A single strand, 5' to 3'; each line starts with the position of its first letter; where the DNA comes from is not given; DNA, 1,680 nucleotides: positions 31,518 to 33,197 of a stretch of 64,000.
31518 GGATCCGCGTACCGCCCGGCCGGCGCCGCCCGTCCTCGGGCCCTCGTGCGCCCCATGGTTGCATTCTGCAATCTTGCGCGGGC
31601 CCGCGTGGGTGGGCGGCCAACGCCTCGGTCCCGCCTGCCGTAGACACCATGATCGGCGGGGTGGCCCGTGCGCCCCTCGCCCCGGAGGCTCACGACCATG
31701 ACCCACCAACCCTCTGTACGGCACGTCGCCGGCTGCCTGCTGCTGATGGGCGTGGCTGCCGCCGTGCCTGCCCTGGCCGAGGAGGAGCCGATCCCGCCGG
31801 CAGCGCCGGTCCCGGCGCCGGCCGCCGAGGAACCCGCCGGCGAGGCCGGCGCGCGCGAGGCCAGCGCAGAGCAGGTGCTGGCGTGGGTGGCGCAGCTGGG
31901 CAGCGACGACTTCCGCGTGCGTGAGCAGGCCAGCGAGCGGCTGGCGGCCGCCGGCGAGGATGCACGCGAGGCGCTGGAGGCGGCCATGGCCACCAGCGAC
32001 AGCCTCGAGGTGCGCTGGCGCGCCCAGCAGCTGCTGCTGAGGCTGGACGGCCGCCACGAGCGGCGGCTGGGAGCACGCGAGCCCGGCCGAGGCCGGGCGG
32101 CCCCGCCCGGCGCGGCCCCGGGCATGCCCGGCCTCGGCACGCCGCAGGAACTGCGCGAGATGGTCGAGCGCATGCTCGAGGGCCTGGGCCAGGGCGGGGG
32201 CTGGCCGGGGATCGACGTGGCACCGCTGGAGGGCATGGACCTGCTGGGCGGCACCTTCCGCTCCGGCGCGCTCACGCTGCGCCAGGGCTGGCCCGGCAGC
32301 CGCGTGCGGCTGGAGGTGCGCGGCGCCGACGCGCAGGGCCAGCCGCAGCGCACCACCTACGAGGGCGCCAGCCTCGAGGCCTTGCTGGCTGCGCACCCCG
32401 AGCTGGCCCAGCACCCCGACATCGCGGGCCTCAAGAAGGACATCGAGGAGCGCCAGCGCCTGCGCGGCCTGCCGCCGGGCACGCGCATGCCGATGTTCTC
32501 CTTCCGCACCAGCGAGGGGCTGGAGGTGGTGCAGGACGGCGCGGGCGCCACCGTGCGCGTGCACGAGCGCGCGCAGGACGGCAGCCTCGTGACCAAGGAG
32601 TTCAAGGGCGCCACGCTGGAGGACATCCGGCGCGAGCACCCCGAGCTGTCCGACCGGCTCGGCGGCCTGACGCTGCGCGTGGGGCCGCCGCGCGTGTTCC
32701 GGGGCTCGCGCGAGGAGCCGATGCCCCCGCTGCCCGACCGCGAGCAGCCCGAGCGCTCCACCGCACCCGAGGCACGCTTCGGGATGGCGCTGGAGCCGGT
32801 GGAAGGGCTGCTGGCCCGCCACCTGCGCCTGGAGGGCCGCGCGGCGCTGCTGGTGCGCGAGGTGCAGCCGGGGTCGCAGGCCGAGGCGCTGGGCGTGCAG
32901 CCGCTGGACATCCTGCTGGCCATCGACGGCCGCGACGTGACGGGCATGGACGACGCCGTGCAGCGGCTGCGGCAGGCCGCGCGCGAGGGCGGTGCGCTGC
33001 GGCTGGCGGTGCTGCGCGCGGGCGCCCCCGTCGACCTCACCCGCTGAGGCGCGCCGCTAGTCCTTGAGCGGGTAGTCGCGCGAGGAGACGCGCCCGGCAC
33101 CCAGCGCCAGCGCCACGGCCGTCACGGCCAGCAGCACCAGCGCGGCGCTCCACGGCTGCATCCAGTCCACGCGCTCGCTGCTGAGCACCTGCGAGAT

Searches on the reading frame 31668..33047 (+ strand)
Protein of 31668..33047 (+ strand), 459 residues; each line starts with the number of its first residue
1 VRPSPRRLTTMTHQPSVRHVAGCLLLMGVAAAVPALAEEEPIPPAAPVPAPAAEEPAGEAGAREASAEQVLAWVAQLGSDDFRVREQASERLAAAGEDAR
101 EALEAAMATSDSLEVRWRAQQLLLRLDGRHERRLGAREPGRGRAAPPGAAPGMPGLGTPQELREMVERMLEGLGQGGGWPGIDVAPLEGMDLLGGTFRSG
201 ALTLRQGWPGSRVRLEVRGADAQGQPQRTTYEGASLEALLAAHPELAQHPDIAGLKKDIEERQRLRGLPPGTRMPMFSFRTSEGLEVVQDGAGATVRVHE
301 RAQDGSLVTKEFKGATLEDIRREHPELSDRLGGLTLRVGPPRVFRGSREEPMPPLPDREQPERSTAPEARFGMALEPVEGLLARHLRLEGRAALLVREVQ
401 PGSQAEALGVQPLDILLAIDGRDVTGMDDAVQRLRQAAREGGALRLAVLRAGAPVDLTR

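Call 22: search_protein_families(library=pfam, proteins=[window:31668-33047:+], max_evalue=0.001)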
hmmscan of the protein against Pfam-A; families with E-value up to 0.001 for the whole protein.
window:31668-33047:+ (459 aa): 3 families
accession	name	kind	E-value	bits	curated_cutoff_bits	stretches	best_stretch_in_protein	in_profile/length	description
PF17820.7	PDZ_6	-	1.7e-08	34.5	27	1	396-440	2-46/54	PDZ domain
PF00595.29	PDZ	-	3e-05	24.7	23.2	1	393-439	26-74/81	PDZ domain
PF13180.12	PDZ_2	-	8.8e-05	23.2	27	1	388-457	12-76/80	PDZ domain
